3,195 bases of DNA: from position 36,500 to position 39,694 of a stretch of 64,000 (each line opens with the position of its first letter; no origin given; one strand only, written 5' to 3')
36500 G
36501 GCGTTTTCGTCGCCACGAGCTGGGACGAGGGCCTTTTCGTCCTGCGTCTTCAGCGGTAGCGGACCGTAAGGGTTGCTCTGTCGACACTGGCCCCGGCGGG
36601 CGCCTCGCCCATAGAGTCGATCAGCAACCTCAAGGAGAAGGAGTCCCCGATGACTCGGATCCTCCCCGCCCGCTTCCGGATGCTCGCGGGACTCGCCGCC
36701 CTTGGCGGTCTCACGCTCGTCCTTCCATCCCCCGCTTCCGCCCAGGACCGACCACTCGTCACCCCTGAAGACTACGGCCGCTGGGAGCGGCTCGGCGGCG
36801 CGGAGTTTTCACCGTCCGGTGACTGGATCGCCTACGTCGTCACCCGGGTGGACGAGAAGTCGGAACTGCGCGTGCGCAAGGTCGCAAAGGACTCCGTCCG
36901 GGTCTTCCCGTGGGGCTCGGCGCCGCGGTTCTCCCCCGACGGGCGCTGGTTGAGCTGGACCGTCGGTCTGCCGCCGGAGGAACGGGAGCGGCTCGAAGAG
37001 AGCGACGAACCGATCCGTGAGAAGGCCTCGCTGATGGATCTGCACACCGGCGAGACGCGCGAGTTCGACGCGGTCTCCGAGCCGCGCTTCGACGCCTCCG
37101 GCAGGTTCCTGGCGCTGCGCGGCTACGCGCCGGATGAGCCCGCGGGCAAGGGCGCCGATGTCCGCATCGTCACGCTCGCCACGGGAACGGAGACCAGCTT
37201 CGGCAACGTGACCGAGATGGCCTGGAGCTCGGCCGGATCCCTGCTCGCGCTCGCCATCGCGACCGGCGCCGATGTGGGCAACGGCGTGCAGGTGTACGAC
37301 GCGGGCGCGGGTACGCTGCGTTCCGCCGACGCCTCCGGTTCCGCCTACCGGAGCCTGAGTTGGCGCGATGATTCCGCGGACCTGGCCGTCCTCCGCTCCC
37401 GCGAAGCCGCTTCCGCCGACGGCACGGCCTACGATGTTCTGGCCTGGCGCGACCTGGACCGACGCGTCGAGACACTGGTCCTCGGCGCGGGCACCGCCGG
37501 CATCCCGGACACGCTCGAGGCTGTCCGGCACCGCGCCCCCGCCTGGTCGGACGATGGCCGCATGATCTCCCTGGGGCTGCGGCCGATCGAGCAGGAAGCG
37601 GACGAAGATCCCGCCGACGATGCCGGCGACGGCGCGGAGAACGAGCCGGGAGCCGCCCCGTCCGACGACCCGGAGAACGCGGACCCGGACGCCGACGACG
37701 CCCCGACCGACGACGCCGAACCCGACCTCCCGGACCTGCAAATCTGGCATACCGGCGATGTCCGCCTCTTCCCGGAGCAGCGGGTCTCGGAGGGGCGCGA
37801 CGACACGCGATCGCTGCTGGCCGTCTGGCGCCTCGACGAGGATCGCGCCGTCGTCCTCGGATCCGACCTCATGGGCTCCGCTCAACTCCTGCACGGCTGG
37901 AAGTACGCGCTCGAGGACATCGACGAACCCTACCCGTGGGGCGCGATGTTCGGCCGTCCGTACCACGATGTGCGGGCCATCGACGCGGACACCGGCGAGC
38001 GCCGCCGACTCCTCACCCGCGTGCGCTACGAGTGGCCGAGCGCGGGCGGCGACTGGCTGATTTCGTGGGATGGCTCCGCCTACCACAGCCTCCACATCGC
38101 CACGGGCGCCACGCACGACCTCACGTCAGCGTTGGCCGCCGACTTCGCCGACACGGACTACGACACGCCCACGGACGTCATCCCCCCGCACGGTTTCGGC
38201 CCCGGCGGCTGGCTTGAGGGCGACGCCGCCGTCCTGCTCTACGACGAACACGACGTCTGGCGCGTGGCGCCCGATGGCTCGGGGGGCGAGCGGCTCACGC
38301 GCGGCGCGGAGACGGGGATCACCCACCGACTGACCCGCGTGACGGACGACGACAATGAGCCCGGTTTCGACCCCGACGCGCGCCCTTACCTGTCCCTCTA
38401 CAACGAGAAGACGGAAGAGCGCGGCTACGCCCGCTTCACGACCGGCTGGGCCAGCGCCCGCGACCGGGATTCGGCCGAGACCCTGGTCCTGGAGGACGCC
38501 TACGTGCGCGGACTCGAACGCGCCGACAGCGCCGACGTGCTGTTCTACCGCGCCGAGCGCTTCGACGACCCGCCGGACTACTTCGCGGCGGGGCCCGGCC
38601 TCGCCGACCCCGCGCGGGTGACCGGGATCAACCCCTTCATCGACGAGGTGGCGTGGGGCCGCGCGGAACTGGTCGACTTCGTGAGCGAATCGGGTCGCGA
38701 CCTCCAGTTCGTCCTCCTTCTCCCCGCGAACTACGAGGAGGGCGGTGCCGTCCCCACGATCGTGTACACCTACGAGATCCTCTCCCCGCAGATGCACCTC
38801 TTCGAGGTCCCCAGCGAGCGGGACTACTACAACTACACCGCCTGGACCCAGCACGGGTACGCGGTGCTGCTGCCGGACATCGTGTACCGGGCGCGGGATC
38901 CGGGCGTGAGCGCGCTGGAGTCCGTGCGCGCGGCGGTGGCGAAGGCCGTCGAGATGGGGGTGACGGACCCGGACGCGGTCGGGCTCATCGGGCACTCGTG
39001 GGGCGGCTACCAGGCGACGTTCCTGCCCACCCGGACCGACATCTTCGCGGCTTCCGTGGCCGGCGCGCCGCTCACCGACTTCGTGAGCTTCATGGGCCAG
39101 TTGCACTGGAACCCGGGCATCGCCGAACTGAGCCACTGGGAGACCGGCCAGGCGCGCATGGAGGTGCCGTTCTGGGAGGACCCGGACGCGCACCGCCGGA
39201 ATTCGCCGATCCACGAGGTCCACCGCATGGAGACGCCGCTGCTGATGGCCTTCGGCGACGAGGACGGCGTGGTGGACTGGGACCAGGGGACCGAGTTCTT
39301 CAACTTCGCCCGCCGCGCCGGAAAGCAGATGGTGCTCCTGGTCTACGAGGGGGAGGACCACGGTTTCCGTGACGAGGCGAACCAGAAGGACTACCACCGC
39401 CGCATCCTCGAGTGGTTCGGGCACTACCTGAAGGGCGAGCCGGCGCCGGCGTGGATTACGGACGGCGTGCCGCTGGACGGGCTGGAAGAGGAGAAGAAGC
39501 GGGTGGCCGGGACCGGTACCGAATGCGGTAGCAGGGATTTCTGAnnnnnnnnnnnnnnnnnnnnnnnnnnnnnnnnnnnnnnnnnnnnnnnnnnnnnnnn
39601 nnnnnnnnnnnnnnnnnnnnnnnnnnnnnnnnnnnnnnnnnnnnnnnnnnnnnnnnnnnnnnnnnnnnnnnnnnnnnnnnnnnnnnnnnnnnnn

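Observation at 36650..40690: Reductive-dehalogenase-family gene starting immediately after an S9 peptidase stop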

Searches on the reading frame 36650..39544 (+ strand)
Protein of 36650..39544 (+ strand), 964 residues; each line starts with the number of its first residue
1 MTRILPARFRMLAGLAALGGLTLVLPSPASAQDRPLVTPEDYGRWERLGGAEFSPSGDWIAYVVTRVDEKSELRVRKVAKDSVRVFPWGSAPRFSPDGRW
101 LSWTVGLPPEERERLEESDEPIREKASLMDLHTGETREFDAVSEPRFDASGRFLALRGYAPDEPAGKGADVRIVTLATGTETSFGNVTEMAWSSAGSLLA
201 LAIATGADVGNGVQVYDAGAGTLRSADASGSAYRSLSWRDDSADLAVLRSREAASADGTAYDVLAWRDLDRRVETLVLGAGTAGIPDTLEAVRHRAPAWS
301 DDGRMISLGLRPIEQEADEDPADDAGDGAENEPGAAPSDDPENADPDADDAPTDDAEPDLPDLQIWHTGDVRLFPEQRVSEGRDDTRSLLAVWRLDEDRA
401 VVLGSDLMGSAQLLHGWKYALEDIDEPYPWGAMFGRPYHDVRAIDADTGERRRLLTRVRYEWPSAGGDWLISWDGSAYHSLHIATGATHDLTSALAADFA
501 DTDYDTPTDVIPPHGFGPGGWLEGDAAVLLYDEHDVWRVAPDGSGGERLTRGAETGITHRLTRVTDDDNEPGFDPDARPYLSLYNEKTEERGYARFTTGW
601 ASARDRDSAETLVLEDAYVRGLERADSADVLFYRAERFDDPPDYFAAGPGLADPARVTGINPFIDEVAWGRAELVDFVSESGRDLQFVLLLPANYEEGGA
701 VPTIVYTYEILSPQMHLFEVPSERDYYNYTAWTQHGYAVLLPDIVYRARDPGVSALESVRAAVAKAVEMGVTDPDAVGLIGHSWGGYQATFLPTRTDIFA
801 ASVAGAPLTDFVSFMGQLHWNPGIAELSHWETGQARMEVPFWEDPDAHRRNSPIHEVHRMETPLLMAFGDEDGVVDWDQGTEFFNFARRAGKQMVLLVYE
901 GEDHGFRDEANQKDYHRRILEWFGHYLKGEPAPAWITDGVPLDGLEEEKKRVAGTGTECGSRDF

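Call 4: search_protein_families(library=pfam, proteins=[window:36650-39544:+], max_evalue=1)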
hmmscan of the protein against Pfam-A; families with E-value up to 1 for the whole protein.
window:36650-39544:+ (964 aa): 12 families
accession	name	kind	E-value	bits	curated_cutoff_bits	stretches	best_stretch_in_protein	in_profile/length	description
PF00326.27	Peptidase_S9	-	1.4e-25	90.5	22.6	1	751-929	40-212/213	Prolyl oligopeptidase family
PF01738.24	DLH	-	4.1e-09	36.8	21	1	756-922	78-212/217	Dienelactone hydrolase family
PF20434.5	BD-FAE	-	0.0015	18.5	26.8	1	730-883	41-211/215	BD-FAE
PF05728.18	UPF0227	-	0.0037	17.6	21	1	762-908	48-174/187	Uncharacterised protein family (UPF0227)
PF07676.18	PD40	-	0.0043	17.4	20.9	1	91-103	13-25/38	WD40-like Beta Propeller Repeat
PF12146.15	Hydrolase_4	-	0.0057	16.4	27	1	856-905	186-233/239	Serine aminopeptidase, S33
PF00561.26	Abhydrolase_1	-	0.013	15.6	25.8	1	772-792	66-86/245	alpha/beta hydrolase fold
PF03583.20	LIP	-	0.016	15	23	1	734-787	24-83/286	Secretory lipase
PF07859.19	Abhydrolase_3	-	0.073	13.3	25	1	760-906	57-208/210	alpha/beta hydrolase fold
PF12894.13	ANAPC4_WD40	-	0.094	13.4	22.9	0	181-238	35-88/91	Anaphase-promoting complex subunit 4 WD40 domain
PF24797.1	Beta-prop_WDR35_TULP_N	-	0.23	11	80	1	187-247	256-320/332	WDR35/TULP4 N-terminal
PF05705.20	DUF829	-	0.24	11.7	25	1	854-918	173-237/242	Eukaryotic protein of unknown function (DUF829)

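Call 5: search_protein_families(library=ncbifam, proteins=[window:36650-39544:+], max_evalue=1)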
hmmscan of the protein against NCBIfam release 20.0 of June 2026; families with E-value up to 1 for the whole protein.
window:36650-39544:+ (964 aa): 8 families
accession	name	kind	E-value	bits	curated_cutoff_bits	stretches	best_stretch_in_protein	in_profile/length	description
NF033523.0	lasso_peptidase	equivalog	2.2e-19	69.7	400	2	754-928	473-638/638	Atxe2 family lasso peptide isopeptidase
NF053518.1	DipepPtdsDpp5Prph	equivalog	1.2e-13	50.5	900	1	752-928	483-655/655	dipeptidyl-peptidase Dpp5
NF042968.1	AcxylEst_AxeA1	equivalog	5.1e-05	21.8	700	1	770-933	115-270/459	acetylxylan esterase AxeA1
NF052354.1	EstLipQMycob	equivalog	0.0003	19.5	700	1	837-895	306-364/418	esterase LipQ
NF050058.1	e_dPHAscl_type1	hypoth_equivalog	0.0075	15.8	150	1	753-884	82-201/276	extracellular catalytic domain type 1 short-chain-length polyhydroxyalkanoate depolymerase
NF041440.1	hydrolase_YghX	exception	0.0084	15.3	460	1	850-926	209-291/292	YghX family hydrolase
TIGR02800.1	propeller_TolB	equivalog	0.025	13.5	343.15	1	52-102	197-250/418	Tol-Pal system beta propeller repeat protein TolB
NF008291.0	PRK11071.1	equivalog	0.09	12.5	252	1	773-815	59-103/193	esterase YqiA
